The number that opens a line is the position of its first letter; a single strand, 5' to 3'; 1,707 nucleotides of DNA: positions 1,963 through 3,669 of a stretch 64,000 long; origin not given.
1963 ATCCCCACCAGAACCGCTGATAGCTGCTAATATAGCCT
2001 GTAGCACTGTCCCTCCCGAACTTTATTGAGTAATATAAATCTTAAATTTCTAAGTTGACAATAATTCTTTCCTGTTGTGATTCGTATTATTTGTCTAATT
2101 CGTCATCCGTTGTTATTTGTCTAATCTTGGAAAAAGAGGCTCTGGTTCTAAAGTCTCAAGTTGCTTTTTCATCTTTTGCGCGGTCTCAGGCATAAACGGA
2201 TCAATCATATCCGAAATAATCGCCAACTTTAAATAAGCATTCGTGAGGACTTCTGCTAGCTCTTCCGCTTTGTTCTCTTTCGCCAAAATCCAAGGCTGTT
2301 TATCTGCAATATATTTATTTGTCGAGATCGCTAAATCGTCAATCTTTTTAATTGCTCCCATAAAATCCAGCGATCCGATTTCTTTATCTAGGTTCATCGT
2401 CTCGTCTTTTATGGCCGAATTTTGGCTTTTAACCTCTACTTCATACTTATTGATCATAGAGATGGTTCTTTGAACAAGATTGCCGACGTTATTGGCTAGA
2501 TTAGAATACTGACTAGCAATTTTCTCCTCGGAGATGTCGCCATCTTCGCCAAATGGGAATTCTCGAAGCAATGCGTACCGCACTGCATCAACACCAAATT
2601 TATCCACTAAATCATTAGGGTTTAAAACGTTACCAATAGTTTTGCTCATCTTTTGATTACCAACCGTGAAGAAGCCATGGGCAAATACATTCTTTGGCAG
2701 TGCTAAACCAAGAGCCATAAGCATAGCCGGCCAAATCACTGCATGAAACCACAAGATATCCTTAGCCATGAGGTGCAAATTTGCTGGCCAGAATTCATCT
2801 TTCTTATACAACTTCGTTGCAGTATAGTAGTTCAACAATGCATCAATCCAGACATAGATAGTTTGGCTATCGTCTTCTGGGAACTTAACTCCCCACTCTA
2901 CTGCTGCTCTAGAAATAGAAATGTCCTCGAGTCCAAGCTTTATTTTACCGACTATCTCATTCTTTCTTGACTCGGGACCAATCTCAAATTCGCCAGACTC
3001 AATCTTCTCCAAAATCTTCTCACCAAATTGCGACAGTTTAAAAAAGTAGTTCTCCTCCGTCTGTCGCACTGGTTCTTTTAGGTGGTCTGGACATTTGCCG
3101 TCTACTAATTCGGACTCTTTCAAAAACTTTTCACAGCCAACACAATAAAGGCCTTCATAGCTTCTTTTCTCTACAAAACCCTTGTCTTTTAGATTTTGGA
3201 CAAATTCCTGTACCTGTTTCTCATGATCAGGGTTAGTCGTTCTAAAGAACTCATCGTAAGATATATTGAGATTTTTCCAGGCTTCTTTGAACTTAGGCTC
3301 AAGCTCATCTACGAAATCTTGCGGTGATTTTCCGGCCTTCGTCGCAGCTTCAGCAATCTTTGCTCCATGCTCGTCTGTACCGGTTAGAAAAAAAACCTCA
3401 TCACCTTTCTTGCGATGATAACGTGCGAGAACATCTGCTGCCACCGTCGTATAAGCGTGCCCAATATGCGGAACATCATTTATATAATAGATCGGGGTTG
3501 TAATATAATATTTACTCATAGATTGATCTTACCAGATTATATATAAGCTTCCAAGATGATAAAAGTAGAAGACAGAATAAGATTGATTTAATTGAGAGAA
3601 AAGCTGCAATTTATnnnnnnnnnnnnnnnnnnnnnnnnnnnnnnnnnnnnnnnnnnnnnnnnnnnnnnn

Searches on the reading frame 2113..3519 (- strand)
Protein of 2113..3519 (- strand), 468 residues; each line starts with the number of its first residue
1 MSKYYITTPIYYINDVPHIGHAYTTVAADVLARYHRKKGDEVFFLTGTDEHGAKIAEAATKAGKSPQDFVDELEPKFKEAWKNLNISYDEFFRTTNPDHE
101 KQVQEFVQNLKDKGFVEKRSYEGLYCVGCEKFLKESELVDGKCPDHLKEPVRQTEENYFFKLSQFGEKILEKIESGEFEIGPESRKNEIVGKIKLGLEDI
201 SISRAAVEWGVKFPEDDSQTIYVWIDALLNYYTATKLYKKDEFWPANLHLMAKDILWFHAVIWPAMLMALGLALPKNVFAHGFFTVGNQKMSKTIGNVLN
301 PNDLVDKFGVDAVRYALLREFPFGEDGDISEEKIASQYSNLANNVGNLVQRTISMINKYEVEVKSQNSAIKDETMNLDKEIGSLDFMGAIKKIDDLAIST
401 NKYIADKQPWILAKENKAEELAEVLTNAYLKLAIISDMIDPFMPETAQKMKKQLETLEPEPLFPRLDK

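Call 7: search_protein_families(library=pfam, proteins=[window:2113-3519:-], max_evalue=0.1)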
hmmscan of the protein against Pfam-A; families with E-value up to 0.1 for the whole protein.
window:2113-3519:- (468 aa): 5 families
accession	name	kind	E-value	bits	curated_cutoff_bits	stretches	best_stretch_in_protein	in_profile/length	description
PF09334.17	tRNA-synt_1g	-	1.3e-104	350.5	20.1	2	149-352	175-390/391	tRNA synthetases class I (M)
PF00133.28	tRNA-synt_1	-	9.2e-28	97.6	22.7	2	3-214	24-244/414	tRNA synthetases class I (I, L, M and V)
PF01406.26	tRNA-synt_1e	-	8.6e-19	68.4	27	2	13-120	19-125/301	tRNA synthetases class I (C) catalytic domain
PF19303.5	Anticodon_3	-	1.7e-05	25.2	23.5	1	370-457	18-104/152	Anticodon binding domain of methionyl tRNA ligase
PF01921.24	tRNA-synt_1f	-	0.026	13.9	27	0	272-339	264-330/360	tRNA synthetases class I (K)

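Call 30: find_related_loci(query=window:2113-3519:-, collection=genome_contigs, flank=10000)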
Query window:2113-3519:- (468 aa) in genome_contigs; peptide patterns used: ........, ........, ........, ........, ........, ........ (x = any residue, [..] = any of these).
298 stretches matched a pattern; 8 encode a relative of the query (tblastn E <= 1e-3); 8 distinct loci.
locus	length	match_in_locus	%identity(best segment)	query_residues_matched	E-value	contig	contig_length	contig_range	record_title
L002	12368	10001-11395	82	2-466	0e+0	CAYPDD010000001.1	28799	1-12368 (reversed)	MAG TPA_asm: uncultured Candidatus Saccharibacteria bacterium isolate SRP272421_co2_75 genome assembly, contig: NODE_383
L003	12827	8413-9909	68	3-468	0e+0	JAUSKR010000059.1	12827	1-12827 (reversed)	MAG: bacterium isolate E14_metabat.bin.7 E14_k141_200760, whole genome shotgun sequence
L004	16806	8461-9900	61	1-468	0e+0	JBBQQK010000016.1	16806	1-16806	MAG: Patescibacteria group bacterium isolate Co_metawrap_1577 Cmw_1577_k141_10889005_length_16806_cov_11.9947, whole gen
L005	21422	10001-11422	47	5-467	9e-143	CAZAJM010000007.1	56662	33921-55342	MAG TPA_asm: uncultured Candidatus Saccharibacteria bacterium isolate SRP332253_co2_253 genome assembly, contig: NODE_44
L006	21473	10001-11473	31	6-454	1e-66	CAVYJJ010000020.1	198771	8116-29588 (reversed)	MAG: uncultured Methanoregulaceae archaeon isolate MFD01299.bin.2.82 genome assembly, contig: contig_7697, whole genome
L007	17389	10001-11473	28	6-454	1e-55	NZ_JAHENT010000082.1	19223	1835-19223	MAG: Methanohalobium sp. isolate BinSanityLC-kmean-bin_14-bin_0-refined_8 c_000009764310, whole genome shotgun sequence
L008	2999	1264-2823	28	6-467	1e-55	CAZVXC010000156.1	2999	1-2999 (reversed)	MAG TPA_asm: uncultured archaeon isolate binchicken_co188_380 genome assembly, contig: NODE_43420_length_2999_cov_7.2360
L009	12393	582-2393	23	3-454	2e-8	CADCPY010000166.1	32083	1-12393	MAG: uncultured Erysipelotrichaceae bacterium isolate RUG14871 genome assembly, contig: RUG14871_asm_166, whole genome s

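Call 39: search_protein_families(library=pfam, proteins=[L002:9219-9902:+, L002:6568-8070:+, L003:6641-7438:+, L003:7494-8021:-, L003:4987-6363:+, L004:7118-8236:+, L004:6036-7001:+, L005:9094-9921:+, L005:8142-9092:+, L005:6063-8141:+], max_evalue=0.01)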
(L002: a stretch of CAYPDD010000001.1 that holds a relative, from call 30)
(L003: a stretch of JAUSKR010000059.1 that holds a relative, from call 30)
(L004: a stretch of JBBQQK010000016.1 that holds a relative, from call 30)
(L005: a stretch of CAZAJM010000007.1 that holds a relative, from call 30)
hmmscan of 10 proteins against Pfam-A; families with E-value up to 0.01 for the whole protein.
L002:9219-9902:+ (227 aa): 1 family
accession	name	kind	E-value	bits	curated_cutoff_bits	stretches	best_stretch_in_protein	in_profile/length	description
PF23153.1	Aip3p_Bud6_N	-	0.00043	21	27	1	70-145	20-99/109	Aip3p/Bud6 N-terminal domain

L002:6568-8070:+ (500 aa): 1 family
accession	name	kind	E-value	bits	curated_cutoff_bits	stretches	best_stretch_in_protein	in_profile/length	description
PF01566.24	Nramp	-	6.6e-78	262.7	29.8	1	105-469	2-353/357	Natural resistance-associated macrophage protein-like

L003:6641-7438:+ (265 aa): 1 family
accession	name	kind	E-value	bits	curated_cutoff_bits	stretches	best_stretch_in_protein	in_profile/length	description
PF00590.25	TP_methylase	-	7.8e-28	98.3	27.8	1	36-242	1-211/212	Tetrapyrrole (Corrin/Porphyrin) Methylases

L003:7494-8021:- (175 aa): 1 family
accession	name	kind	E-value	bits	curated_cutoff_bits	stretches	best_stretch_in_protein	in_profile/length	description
PF05635.17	23S_rRNA_IVP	-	7.2e-14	52.3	33.8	1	44-121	28-105/106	23S rRNA-intervening sequence protein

L003:4987-6363:+ (458 aa): 1 family
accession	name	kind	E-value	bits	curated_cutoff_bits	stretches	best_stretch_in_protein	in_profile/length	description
PF01566.24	Nramp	-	3.1e-83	280.2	29.8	1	65-431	1-356/357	Natural resistance-associated macrophage protein-like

L004:7118-8236:+ (372 aa): 0 families

L004:6036-7001:+ (321 aa): 3 families
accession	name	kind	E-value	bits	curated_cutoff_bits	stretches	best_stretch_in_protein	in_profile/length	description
PF13310.11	Virulence_RhuM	-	3.8e-21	76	33.7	1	64-154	2-96/252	Virulence protein RhuM family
PF02661.23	Fic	-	2e-11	45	24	1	225-273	47-93/93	Fic/DOC family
PF21476.4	PF0610-like_N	-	0.0032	18.1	33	0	30-58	15-43/50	PF0610-like, N-terminal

L005:9094-9921:+ (275 aa): 5 families
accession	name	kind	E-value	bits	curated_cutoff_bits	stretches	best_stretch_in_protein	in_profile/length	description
PF00398.26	RrnaAD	-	1.1e-61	208.7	24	1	14-271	3-262/263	Ribosomal RNA adenine dimethylase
PF13649.12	Methyltransf_25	-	1.4e-05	26.1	27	1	44-111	1-70/97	Methyltransferase domain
PF08241.18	Methyltransf_11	-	0.0014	19.7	21.2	1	45-95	1-52/95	Methyltransferase domain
PF08242.18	Methyltransf_12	-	0.0069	17.5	30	0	45-88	1-46/98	Methyltransferase domain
PF05401.17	NodS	-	0.0099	16.2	24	0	44-118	47-119/201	Nodulation protein S (NodS)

L005:8142-9092:+ (316 aa): 2 families
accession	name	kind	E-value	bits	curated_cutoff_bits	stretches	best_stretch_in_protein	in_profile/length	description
PF07501.17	G5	-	4e-19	69.1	23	1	156-228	2-74/75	G5 domain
PF03990.20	DUF348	-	9.6e-05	22.5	24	1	108-136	10-38/41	G5-linked-Ubiquitin-like domain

L005:6063-8141:+ (692 aa): 9 families
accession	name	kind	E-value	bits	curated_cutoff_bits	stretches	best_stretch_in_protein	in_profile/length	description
PF00580.27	UvrD-helicase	-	3.7e-89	299.4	23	1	7-269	1-270/271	UvrD/REP helicase N-terminal domain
PF13361.12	UvrD_C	-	4e-71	240.7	25.6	1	275-592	1-349/350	UvrD-like helicase C-terminal domain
PF13245.12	AAA_19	-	9.8e-25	87.7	25.1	1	11-255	1-134/134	AAA domain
PF13538.12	UvrD_C_2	-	1.5e-10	41.2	27.4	1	531-588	3-51/52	UvrD-like helicase C-terminal domain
PF01443.25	Viral_helicase1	-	9.9e-09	35.8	21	1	522-588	171-226/228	Viral superfamily 1 RNA helicase core domain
PF13604.12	AAA_30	-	3.4e-07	30.6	27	1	6-70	1-66/191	AAA domain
PF21196.3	PcrA_UvrD_tudor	-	0.00016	21.9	23.9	1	647-690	1-48/48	PcrA/UvrD tudor domain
PF04851.21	ResIII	-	0.005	17.2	22.5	0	10-79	14-82/164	Type III restriction enzyme, res subunit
PF13086.12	AAA_11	-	0.0082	16.4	27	1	7-72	2-74/257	AAA domain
